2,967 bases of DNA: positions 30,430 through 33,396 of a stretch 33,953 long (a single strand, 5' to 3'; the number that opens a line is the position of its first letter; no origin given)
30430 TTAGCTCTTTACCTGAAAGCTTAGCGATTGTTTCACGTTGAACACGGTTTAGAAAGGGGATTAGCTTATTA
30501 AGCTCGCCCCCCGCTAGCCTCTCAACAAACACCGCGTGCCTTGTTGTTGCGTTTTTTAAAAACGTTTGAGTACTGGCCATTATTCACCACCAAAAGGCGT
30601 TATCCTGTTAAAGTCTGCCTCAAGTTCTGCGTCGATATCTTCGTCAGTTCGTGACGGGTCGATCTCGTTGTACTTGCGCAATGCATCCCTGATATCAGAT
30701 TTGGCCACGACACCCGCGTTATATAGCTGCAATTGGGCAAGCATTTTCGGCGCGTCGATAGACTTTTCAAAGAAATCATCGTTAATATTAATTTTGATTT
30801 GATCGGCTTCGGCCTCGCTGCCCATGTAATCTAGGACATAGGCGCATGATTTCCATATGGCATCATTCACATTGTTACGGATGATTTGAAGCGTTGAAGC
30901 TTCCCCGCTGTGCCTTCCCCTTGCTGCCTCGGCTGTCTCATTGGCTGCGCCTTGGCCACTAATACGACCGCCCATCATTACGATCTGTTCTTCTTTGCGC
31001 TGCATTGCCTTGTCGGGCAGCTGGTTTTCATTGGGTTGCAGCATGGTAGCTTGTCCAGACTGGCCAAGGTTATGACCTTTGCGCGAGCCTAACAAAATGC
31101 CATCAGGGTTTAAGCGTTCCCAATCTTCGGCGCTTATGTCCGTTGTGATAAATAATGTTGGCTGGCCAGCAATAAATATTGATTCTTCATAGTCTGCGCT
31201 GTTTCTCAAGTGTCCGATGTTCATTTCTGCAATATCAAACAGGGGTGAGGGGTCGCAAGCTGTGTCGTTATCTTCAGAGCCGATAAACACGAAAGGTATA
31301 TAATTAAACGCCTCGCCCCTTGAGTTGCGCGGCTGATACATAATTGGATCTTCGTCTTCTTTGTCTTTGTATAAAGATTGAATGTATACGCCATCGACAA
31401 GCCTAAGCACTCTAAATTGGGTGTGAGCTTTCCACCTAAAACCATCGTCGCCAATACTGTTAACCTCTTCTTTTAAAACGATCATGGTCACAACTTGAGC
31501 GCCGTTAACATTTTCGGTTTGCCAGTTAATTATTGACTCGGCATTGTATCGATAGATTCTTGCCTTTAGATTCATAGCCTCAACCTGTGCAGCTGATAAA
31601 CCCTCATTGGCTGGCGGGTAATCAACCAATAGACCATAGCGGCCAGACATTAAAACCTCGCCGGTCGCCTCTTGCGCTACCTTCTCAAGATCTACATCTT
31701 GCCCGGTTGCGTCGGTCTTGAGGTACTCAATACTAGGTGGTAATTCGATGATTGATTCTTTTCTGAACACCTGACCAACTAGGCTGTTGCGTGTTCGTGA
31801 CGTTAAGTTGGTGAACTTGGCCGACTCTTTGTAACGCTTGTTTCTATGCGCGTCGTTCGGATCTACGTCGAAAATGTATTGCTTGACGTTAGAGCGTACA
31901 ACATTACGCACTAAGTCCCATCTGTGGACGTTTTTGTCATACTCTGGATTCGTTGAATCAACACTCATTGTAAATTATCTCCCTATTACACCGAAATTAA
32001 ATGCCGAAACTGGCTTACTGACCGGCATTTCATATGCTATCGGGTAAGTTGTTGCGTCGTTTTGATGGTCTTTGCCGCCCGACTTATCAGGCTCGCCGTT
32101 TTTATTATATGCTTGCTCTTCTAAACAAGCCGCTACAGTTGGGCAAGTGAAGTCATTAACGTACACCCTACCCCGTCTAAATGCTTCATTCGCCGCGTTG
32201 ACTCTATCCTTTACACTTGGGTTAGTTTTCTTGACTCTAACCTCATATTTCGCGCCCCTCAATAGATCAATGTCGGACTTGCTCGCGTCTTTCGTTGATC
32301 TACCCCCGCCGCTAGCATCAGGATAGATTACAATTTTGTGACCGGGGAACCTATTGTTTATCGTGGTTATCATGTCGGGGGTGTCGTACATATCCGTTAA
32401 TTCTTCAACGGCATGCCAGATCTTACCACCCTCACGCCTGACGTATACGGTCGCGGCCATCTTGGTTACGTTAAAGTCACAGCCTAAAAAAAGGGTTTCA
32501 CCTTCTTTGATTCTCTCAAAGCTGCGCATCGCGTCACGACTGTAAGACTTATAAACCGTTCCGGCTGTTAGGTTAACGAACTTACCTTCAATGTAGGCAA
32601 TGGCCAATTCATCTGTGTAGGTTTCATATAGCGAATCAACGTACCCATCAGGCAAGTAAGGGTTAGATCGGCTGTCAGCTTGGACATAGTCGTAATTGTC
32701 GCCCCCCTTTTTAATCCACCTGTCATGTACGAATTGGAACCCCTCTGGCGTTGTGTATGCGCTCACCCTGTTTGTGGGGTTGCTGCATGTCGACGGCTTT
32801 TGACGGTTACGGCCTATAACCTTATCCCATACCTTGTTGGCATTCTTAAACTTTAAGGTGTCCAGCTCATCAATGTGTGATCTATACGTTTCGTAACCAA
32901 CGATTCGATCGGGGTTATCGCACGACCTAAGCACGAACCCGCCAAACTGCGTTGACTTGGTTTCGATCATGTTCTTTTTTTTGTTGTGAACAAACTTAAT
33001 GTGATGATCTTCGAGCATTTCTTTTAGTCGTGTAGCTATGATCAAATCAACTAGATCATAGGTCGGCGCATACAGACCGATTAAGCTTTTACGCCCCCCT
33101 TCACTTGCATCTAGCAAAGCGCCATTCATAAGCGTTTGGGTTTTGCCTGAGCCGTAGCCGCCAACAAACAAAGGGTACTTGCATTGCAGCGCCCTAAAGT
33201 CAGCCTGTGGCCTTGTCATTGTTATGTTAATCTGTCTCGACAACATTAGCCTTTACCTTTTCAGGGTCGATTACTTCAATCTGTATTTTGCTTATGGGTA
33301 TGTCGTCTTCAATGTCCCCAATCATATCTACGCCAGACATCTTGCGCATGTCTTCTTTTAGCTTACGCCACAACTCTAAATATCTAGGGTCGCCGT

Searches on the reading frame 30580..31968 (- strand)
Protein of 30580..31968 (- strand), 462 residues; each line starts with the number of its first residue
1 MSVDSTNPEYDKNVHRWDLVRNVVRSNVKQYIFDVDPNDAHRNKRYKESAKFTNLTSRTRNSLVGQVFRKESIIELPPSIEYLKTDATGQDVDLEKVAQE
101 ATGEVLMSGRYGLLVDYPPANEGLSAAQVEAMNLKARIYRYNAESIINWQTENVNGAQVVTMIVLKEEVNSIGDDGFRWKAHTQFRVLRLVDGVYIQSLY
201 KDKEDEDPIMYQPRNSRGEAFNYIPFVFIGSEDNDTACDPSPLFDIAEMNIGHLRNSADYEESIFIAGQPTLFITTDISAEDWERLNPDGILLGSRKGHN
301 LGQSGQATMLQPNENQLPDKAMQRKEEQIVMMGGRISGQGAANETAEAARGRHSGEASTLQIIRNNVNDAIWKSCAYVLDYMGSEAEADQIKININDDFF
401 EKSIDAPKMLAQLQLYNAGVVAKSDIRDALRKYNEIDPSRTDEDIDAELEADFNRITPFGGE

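Call 21: search_protein_families(library=pfam, proteins=[window:30580-31968:-], max_evalue=0.001)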
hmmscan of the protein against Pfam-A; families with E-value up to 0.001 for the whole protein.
window:30580-31968:- (462 aa): 1 family
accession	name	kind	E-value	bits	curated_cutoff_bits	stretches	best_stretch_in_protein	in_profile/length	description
PF13264.11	DUF4055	-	4.8e-20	72.6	25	1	242-382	1-140/140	Domain of unknown function (DUF4055)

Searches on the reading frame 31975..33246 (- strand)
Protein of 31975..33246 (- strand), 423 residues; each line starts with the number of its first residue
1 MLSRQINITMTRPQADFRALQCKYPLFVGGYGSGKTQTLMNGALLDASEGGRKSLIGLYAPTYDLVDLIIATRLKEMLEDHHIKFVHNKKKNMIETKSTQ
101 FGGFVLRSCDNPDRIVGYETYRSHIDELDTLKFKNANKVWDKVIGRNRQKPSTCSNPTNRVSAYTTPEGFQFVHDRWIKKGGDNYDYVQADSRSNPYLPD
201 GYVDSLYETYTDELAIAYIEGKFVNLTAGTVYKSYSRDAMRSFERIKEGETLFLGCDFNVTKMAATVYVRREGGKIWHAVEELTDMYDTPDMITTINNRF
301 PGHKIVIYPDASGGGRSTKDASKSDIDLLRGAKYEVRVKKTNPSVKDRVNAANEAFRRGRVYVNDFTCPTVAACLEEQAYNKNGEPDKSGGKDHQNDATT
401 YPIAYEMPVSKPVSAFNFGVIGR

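Call 21: search_protein_families(library=pfam, proteins=[window:31975-33246:-], max_evalue=0.001)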
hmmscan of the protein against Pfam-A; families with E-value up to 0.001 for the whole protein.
window:31975-33246:- (423 aa): 3 families
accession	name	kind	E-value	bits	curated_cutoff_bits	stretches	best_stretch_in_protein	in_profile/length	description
PF17289.8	Terminase_6C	-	8.1e-16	58.8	22.6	1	255-404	2-153/155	Terminase RNaseH-like domain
PF03237.21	Terminase_6N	-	1.7e-06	28.3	22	1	26-233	1-209/215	Terminase large subunit, T4likevirus-type, N-terminal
PF04466.19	Terminase_3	-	5.9e-06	26.4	23.2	1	24-214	4-191/201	Phage terminase large subunit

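Call 58: search_dna_similar(query=window:31975-33246:-, collection=phages, mode=protein, max_evalue=1e-10, max_rows=15)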
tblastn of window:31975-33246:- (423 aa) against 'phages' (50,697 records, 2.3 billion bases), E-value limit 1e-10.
Records with a match: 908; places in all: 918; records where one place covers at least 80% of the query: 894.
Best place of each record, by identity: 60-80% 1; <60% 907.
By first word of the organism name: Salmonella 373; Escherichia 262; Vibrio 69; Klebsiella 55; Pseudomonas 25; Serratia 13; Kagunavirus 11; Rhizobium 10; Pectobacterium 7; Shigella 6; and 33 more.
By host as written in the record: Escherichia coli 145; - 58; Salmonella enterica subsp. enterica serovar Enteritidis 56; Salmonella enterica 54; Salmonella enterica subsp. enterica serovar Typhimurium 49; Salmonella sp. 37; Vibrio breoganii 23; Salmonella enterica subsp. enterica serovar Enteritidis PT1 20; and 228 more.
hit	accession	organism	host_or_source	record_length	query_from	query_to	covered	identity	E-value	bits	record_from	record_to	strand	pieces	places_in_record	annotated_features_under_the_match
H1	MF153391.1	Escherichia phage ST20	Escherichia coli O165:H8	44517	6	413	96%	57.7%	1e-156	495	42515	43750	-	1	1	putative terminase large subunit | putative terminase small subunit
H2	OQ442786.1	Escherichia phage JSSK01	Escherichia coli K1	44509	6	413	96%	57.7%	1e-156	495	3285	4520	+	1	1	terminase large subunit | putative terminase small subunit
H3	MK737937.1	Raoultella phage RP180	Raoultella sp. CEMTC 2544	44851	6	413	96%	57.7%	1e-156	495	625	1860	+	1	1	terminase large subunit | terminase small subunit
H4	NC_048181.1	Raoultella phage RP180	Raoultella sp. CEMTC 2544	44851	6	413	96%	57.7%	1e-156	495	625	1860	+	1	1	terminase family protein | terminase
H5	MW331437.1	Escherichia phage phiWAO78-1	Escherichia coli E123WT O78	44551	6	413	96%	57.7%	2e-156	494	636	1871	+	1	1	WAO781_gp02: terminase large subunit | WAO781_gp01: small subunit of terminase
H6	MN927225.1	Escherichia phage vB_EcoS_XY1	Escherichia coli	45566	6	413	96%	57.7%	3e-156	494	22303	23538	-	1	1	terminase large subunit | putative terminase small subunit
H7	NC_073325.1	Escherichia phage vB_EcoS_XY1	Escherichia coli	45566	6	413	96%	57.7%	3e-156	494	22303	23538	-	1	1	terminase large subunit | putative terminase small subunit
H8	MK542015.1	Escherichia phage ZCEC5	Escherichia coli O157:H7 NCTC 12900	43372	6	413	96%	57.5%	2e-156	494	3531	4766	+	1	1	hypothetical protein | putative terminase small subunit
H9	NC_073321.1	Escherichia phage ZCEC5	Escherichia coli O157:H7 NCTC 12900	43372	6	413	96%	57.5%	2e-156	494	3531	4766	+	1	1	hypothetical protein | putative terminase small subunit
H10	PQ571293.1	Escherichia phage EM1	Escherichia marmotae SB1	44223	6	413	96%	57.5%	2e-156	494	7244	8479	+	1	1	terminase large subunit | terminase small subunit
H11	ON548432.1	Escherichia phage vB_EcoS_SCS92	Escherichia coli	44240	6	413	96%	57.5%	4e-156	493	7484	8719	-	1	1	terminase large subunit | terminase small subunit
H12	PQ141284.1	Escherichia phage fEg-Eco06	Escherichia coli #5522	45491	6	413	96%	57.5%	4e-156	493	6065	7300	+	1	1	terminase large subunit | terminase small subunit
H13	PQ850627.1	Escherichia phage SonjaBuckley_Bas74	Escherichia coli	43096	6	413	96%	57.5%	4e-156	493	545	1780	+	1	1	hypothetical protein | terminase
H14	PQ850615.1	Escherichia phage LotteLoewe_Bas71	Escherichia coli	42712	6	413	96%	57.5%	4e-156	493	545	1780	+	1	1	hypothetical protein | terminase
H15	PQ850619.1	Escherichia phage MarieHeimVoegtlin_Bas70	Escherichia coli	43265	6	413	96%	57.5%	4e-156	493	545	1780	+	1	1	hypothetical protein | terminase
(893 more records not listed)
